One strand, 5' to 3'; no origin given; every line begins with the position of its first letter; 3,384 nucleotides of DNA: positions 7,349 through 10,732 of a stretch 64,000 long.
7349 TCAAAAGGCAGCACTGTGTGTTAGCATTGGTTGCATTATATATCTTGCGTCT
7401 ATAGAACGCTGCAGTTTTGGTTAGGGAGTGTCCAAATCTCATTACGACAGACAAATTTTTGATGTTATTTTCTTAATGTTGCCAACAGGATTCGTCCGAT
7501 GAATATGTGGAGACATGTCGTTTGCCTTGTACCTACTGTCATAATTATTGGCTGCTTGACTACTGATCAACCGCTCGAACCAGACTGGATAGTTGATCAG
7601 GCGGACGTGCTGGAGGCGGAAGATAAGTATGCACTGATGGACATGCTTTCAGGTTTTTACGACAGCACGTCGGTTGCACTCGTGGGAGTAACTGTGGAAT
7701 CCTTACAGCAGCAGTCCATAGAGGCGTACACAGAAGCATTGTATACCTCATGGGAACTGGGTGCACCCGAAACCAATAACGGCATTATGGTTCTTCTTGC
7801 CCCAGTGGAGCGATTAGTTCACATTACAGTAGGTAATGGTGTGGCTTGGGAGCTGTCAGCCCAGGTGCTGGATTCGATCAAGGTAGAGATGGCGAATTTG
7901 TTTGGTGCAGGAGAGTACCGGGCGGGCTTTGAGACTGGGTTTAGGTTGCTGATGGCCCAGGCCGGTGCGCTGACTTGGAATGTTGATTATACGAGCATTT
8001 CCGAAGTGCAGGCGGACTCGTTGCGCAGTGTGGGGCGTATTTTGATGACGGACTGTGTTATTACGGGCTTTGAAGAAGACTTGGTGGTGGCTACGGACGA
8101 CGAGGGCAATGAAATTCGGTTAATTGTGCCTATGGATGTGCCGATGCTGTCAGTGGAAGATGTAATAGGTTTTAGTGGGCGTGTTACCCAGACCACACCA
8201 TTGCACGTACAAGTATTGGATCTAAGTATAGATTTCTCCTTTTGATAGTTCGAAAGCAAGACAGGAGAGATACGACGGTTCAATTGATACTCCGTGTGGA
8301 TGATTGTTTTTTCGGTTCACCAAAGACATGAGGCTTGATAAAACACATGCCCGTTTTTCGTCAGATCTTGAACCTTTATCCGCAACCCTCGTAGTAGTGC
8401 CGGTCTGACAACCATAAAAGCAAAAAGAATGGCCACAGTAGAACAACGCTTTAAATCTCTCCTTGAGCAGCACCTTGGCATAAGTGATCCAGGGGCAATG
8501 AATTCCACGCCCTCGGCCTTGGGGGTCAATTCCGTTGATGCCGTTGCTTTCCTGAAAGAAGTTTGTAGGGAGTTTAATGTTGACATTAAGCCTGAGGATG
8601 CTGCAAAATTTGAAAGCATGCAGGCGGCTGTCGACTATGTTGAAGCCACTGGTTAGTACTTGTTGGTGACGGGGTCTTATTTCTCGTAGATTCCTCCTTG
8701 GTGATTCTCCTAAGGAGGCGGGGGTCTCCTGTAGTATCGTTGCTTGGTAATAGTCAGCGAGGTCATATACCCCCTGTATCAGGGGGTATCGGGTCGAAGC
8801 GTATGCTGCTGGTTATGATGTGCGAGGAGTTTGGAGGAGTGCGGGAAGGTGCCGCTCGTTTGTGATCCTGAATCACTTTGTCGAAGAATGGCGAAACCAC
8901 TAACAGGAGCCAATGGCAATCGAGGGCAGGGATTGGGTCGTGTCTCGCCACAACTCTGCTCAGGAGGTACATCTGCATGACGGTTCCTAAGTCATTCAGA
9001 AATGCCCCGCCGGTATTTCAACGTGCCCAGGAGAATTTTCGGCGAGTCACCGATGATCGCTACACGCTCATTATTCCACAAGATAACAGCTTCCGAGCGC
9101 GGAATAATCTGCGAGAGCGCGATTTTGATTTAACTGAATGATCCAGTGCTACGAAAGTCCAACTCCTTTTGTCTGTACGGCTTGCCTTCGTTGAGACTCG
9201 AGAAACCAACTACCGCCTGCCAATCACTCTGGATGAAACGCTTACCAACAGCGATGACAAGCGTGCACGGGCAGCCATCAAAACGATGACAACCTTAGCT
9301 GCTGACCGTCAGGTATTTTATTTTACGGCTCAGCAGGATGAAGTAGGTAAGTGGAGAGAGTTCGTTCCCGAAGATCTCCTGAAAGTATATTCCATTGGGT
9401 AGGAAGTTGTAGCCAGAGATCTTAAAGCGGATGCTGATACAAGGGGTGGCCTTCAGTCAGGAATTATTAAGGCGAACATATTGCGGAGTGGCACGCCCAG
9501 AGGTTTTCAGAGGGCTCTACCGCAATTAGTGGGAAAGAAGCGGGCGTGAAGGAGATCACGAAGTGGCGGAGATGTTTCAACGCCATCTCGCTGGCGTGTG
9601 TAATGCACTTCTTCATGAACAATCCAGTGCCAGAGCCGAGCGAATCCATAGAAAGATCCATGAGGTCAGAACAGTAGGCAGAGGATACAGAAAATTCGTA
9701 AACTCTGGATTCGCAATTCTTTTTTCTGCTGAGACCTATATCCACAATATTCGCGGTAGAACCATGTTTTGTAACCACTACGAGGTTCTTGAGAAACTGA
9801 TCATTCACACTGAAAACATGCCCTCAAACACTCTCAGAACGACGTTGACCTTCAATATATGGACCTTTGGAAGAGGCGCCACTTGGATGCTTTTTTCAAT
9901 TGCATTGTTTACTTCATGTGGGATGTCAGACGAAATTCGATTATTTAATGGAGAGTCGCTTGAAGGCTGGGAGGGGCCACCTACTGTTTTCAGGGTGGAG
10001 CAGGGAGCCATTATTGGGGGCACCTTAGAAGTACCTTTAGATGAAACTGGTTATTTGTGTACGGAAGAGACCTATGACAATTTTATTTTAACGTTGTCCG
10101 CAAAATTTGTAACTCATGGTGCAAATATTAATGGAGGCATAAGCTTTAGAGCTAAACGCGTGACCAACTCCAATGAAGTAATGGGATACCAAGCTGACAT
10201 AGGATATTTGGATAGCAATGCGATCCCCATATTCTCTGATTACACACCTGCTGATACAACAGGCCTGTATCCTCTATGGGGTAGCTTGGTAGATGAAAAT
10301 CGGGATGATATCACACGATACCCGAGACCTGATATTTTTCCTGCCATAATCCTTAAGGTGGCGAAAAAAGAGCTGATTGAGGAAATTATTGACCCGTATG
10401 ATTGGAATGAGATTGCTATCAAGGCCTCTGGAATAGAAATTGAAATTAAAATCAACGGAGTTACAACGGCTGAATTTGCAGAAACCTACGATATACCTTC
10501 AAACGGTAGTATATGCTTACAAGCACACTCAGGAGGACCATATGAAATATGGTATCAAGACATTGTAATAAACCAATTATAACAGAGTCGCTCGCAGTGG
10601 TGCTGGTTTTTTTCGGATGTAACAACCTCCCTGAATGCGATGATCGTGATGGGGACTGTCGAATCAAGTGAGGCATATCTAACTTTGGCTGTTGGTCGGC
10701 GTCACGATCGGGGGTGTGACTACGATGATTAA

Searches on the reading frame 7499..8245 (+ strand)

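Call 6: search_protein_families(library=pfam, proteins=[window:7499-8245:+], max_evalue=0.001)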
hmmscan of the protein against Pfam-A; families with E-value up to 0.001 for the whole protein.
window:7499-8245:+ (248 aa): 1 family
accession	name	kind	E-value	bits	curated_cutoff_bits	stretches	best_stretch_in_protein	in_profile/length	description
PF04536.20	TPM_phosphatase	-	8.5e-24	84.4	22.1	1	31-153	1-124/125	TPM domain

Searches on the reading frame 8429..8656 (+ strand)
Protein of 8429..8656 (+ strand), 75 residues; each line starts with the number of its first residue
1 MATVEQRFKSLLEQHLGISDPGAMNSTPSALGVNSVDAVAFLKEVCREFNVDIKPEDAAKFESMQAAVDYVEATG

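Call 41: find_homologous_proteins(query=A1, max_evalue=0.001)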
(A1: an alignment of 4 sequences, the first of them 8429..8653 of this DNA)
Query A1 (4 sequences) (75 aa, profile of the alignment): 337 proteins with E <= 0.001 among 501 candidates; the best 120 are listed.
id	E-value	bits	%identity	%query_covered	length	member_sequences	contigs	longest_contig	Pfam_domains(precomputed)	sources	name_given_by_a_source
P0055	2.0e-36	142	34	97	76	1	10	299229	PF00550.32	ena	-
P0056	4.2e-36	141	33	97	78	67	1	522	PF00550.32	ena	-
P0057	4.8e-36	140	36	100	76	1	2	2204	PF00550.32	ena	-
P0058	6.9e-36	140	35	100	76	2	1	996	PF00550.32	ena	-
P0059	8.8e-36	140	32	97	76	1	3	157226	PF00550.32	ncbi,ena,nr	ncbi:MAG: acyl carrier protein [Rhodospirillales bacterium]|nr:acyl carrier protein [Rhodospirillale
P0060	9.6e-36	140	34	97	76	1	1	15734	PF00550.32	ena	-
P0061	1.4e-35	139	34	97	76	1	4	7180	PF00550.32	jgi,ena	-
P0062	2.5e-35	138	32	97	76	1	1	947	PF00550.32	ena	-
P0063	3.5e-35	138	34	97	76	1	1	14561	PF00550.32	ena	-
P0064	3.7e-35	138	34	97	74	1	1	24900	PF00550.32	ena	-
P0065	4.1e-35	138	33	97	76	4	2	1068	PF00550.32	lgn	-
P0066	5.8e-35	137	30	97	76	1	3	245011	PF00550.32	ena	-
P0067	6.1e-35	137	30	97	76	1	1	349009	PF00550.32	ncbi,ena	-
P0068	6.5e-35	137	32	97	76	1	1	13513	PF00550.32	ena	-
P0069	8.1e-35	137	31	100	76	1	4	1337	PF00550.32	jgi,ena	-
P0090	1.4e-31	126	96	100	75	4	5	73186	PF00550.32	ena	-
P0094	2.3e-31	125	45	97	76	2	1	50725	PF00550.32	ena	-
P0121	5.3e-30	121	41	97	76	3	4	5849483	PF00550.32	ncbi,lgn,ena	-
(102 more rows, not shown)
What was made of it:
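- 8429..8656 (+): Stand-alone 75-aa acyl carrier protein (Sup-cluster ACP; presumed SupB equivalent). The phosphopantetheine Ser is in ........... A profile search finds 337 or more relatives of 75-76 aa (call 41).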

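Call 42: find_encoding_contigs(protein=P0094, flank=10000, max_places=2)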
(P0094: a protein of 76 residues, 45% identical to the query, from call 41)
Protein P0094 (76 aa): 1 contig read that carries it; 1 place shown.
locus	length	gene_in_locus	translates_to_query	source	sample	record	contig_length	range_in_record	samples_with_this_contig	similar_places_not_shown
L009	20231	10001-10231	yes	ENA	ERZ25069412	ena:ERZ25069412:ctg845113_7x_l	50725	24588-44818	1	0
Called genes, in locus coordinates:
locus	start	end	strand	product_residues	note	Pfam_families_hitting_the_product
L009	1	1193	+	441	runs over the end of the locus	PF05697:Trigger_N, PF05698:Trigger_C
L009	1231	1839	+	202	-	PF00574:CLP_protease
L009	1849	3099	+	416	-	PF06689:zf-C4_ClpX, PF05496:RuvB_N (weak), PF13401:AAA_22 (faint), PF00004:AAA, PF07724:AAA_2, PF07728:AAA_5 (faint), PF10431:ClpB_D2-small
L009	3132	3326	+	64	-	PF01165:Ribosomal_S21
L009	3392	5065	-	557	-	PF13714:PEP_mutase, PF00463:ICL, PF12804:NTP_transf_3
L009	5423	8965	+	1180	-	PF08471:Ribonuc_red_2_N, PF02867:Ribonuc_red_lgC, PF12637:TSCPD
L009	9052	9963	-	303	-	PF01427:Peptidase_M15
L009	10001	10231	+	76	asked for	PF00550:PP-binding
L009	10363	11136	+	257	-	PF22624:AASDHPPT_N (weak), PF01648:ACPS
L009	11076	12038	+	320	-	PF12697:Abhydrolase_6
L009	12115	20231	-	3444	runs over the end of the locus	PF00109:ketoacyl-synt, PF02801:Ketoacyl-synt_C, PF16197:KAsynt_C_assoc, PF22621:CurL-like_PKS_C, PF00698:Acyl_transf_1, PF21089:PKS_DH_N, PF14765:PS-DH, PF08242:Methyltransf_12, +19 more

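Call 43: find_encoding_contigs(protein=P0121, flank=10000, max_places=2)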
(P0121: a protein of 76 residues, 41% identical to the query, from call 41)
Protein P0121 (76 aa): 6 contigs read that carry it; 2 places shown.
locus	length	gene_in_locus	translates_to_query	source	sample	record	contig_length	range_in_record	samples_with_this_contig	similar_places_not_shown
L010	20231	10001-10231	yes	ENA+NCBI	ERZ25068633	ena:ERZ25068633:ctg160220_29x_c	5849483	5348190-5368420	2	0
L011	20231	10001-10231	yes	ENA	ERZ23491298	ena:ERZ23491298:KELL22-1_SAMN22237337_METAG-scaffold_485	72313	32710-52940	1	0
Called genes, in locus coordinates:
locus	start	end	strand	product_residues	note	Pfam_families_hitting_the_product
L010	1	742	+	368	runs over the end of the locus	PF05721:PhyH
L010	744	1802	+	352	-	-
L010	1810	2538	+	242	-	PF01209:Ubie_methyltran, PF13489:Methyltransf_23, PF05175:MTS (weak), PF13847:Methyltransf_31, PF08241:Methyltransf_11, PF08242:Methyltransf_12, PF13649:Methyltransf_25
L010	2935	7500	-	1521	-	PF00873:ACR_tran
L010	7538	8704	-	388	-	PF25917:BSH_RND (weak), PF25973:BSH_CzcB (faint), PF25876:HH_MFP_RND (weak)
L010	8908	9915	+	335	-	PF12697:Abhydrolase_6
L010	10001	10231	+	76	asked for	PF00550:PP-binding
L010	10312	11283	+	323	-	PF12146:Hydrolase_4 (weak), PF12697:Abhydrolase_6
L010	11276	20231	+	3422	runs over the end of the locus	PF00109:ketoacyl-synt, PF02801:Ketoacyl-synt_C, PF16197:KAsynt_C_assoc, PF22621:CurL-like_PKS_C, PF00698:Acyl_transf_1, PF21089:PKS_DH_N, PF14765:PS-DH, PF13489:Methyltransf_23, +19 more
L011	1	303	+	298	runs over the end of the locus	-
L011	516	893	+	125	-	PF08937:ThsB_TIR (weak)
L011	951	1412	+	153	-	PF24838:8xMP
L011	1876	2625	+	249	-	PF01209:Ubie_methyltran, PF13489:Methyltransf_23, PF05175:MTS (weak), PF13649:Methyltransf_25, PF13847:Methyltransf_31, PF08241:Methyltransf_11, PF08242:Methyltransf_12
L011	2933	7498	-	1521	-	PF00873:ACR_tran, PF03710:GlnE (weak)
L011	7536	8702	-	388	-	PF25917:BSH_RND (faint), PF25973:BSH_CzcB (faint), PF25876:HH_MFP_RND (weak)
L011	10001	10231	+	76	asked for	PF00550:PP-binding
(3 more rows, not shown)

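Call 55: find_encoding_contigs(protein=P0090, flank=10000, max_places=5)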
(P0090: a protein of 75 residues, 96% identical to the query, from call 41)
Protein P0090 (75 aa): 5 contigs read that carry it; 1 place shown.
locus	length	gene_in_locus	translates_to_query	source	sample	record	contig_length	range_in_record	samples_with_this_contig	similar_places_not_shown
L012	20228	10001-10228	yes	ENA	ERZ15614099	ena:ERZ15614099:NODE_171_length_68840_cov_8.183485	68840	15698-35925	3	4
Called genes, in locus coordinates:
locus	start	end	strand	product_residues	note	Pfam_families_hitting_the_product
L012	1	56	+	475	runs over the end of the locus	PF01266:DAO (weak), PF01593:Amino_oxidase, PF13450:NAD_binding_8, PF13454:NAD_binding_9 (faint)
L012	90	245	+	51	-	-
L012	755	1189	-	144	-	PF03544:TonB_C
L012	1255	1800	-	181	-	PF03544:TonB_C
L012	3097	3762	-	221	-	PF03544:TonB_C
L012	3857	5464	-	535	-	PF03853:YjeF_N, PF01256:Carb_kinase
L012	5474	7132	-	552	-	PF13205:Big_5, PF13620:CarboxypepD_reg (faint)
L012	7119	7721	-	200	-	-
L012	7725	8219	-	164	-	PF00994:MoCF_biosynth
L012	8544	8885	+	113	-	PF01502:PRA-CH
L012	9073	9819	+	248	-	PF04536:TPM_phosphatase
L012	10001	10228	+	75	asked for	PF00550:PP-binding (weak)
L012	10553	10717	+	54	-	-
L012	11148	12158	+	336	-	PF06439:3keto-disac_hyd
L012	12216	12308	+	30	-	-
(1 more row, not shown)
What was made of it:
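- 8429..8656 (+): Three of these, chosen by ACP similarity alone, each lie next to a PKS of about 3420-3440 aa (calls 42, 43, 55).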

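Call 62: search_protein_families(library=pfam, proteins=[window:8429-8656:+], max_evalue=0.01)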
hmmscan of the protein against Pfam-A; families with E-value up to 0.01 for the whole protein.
window:8429-8656:+ (75 aa): 1 family
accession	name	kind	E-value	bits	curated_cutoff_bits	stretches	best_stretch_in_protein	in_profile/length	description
PF00550.31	PP-binding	-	8.2e-07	29.6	20.8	1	7-71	2-67/67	Phosphopantetheine attachment site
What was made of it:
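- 8429..8656 (+): Pfam PP-binding 29.6 bits (call 62).
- Checked: A 75-aa stand-alone ACP at 8429..8656 (+) passes Pfam PP-binding (29.6 bits against a cut-off of 20.8, call 62).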

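Call 65: search_protein_families(library=ncbifam, proteins=[L010:10312-11283:+, L010:8908-9915:+, L009:11076-12038:+, L009:10363-11136:+, window:8429-8656:+], max_evalue=0.001)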
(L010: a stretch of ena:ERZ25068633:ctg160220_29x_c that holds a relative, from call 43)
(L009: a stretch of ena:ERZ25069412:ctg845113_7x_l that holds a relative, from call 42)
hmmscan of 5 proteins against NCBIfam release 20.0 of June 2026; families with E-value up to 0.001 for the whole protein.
L010:10312-11283:+ (323 aa): 5 families
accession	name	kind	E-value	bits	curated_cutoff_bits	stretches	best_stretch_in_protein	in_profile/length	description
TIGR03056.1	bchO_mg_che_rel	equivalog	5.4e-05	22.3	172.55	1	44-143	20-116/278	alpha/beta fold hydrolase BchO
TIGR02427.1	protocat_pcaD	equivalog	5.5e-05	22.7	255.85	0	49-138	9-94/251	3-oxoadipate enol-lactonase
NF051488.1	bifunc_PcaDC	exception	0.00013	21.2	390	0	48-138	8-93/375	bifunctional 3-oxoadipate enol-lactonase/4-carboxymuconolactone decarboxylase PcaDC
NF051487.1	bifunc_PcaCD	exception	0.00014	21.1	430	0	45-136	165-251/413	bifunctional 4-carboxymuconolactone decarboxylase/3-oxoadipate enol-lactonase PcaCD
TIGR03611.1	RutD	equivalog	0.00063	19.2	238.5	1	49-138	10-95/258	pyrimidine utilization protein D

L010:8908-9915:+ (335 aa): 3 families
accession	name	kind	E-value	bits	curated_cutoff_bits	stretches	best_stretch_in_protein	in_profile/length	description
NF051488.1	bifunc_PcaDC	exception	2.9e-06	26.7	390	0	218-317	163-254/375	bifunctional 3-oxoadipate enol-lactonase/4-carboxymuconolactone decarboxylase PcaDC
TIGR02427.1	protocat_pcaD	equivalog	1.1e-05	24.9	255.85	0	40-100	10-70/251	3-oxoadipate enol-lactonase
TIGR03056.1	bchO_mg_che_rel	equivalog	7.4e-05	21.9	172.55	1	33-141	19-122/278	alpha/beta fold hydrolase BchO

L009:11076-12038:+ (320 aa): 5 families
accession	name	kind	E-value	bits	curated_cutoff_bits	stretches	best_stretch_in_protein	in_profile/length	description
TIGR02427.1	protocat_pcaD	equivalog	2.3e-05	23.9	255.85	0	54-120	12-77/251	3-oxoadipate enol-lactonase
NF051488.1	bifunc_PcaDC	exception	8.3e-05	21.9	390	0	48-119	5-75/375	bifunctional 3-oxoadipate enol-lactonase/4-carboxymuconolactone decarboxylase PcaDC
TIGR02240.1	PHA_depoly_arom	equivalog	0.00015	21.2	250.6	1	35-150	5-116/276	poly(3-hydroxyalkanoate) depolymerase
NF004514.1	PRK05855.1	equivalog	0.00056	18.6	455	0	41-119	8-87/578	SDR family oxidoreductase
TIGR03056.1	bchO_mg_che_rel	equivalog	0.00095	18.3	172.55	0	47-141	20-110/278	alpha/beta fold hydrolase BchO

L009:10363-11136:+ (257 aa): 4 families
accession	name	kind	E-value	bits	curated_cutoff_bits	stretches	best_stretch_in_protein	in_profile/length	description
NF042922.1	4PPT_HetI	equivalog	2.6e-23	82.5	370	1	13-184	18-188/235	4'-phosphopantetheinyl transferase HetI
NF007676.0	PRK10351.1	equivalog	1.6e-12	47.4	174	1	83-175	55-144/195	4'-phosphopantetheinyl transferase AcpT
TIGR00556.1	pantethn_trn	domain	2e-07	31.1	45.35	1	119-180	5-70/128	phosphopantetheine--protein transferase domain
NF047349.1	4PPT_AusB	equivalog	8.7e-07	28.6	225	1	75-197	61-171/205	aureusimine biosynthesis 4'-phosphopantetheinyl transferase AusB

window:8429-8656:+ (75 aa): 6 families
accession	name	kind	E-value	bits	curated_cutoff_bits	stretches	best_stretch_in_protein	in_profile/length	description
NF002149.0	PRK00982.1-3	equivalog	7.6e-11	41.8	106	1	1-73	1-75/78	acyl carrier protein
TIGR00517.1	acyl_carrier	equivalog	1e-07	31.7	70.45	1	3-73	3-75/77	acyl carrier protein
NF002151.0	PRK00982.1-5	equivalog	3.4e-07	30.3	92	1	1-73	1-75/78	acyl carrier protein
NF002148.0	PRK00982.1-2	subfamily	9.5e-07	28.6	71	1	3-73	4-76/79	acyl carrier protein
NF002150.0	PRK00982.1-4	subfamily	1.1e-06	28.7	66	1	30-73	34-77/80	acyl carrier protein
NF009104.0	PRK12449.1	equivalog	3.2e-05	23.8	70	1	29-72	33-76/80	acyl carrier protein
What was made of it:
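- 8429..8656 (+): Below the NCBIfam AcpP cut-offs, so it is not the housekeeping ACP (call 65).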

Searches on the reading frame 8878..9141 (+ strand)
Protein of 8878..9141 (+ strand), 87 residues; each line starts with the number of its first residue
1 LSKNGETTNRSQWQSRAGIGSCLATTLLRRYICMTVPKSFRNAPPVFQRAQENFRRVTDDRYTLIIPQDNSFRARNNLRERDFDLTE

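Call 62: search_protein_families(library=pfam, proteins=[window:8878-9141:+], max_evalue=0.01)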
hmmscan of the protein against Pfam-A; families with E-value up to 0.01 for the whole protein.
window:8878-9141:+ (87 aa): 0 families
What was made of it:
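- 8657..9817 (.): Degraded spacer between the ACP and the PKS. It holds no intact gene and contains an ISL3-transposase C-terminal fragment (about 9563..9700) plus short orphan ORFs. ORFs 8878..9141 and 9169..9402 have no Pfam hit (call 62).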

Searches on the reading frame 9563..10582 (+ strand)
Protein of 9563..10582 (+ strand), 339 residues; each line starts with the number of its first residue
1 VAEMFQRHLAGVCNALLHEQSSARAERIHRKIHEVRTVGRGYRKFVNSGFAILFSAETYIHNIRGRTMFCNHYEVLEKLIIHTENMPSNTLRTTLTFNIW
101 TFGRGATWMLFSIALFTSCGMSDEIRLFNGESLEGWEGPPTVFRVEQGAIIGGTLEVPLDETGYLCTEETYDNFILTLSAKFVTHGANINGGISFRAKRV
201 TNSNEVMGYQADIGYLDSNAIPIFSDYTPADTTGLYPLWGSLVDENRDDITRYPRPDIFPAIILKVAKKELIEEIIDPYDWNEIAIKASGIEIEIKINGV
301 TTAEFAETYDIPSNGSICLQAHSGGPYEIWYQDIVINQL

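Call 6: search_protein_families(library=pfam, proteins=[window:9563-10582:+], max_evalue=0.001)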
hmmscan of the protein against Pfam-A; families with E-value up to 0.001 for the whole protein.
window:9563-10582:+ (339 aa): 2 families
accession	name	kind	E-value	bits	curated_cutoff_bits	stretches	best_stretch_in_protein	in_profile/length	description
PF06439.18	3keto-disac_hyd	-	4.8e-26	92.4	26.8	1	125-336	3-186/187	3-keto-disaccharide hydrolase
PF01610.23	DDE_Tnp_ISL3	-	7e-05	23.2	23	1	2-47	190-235/240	Transposase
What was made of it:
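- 8657..9817 (.): Pfam DDE_Tnp_ISL3 match at the N-terminus of ORF 9563.. (call 6).
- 9818..10582 (+): DUF1080 (3-keto-disaccharide hydrolase-like) lipoprotein gene lying between the ACP and the PKS. It is unrelated to the pathway. Pfam PF06439 (call 6).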
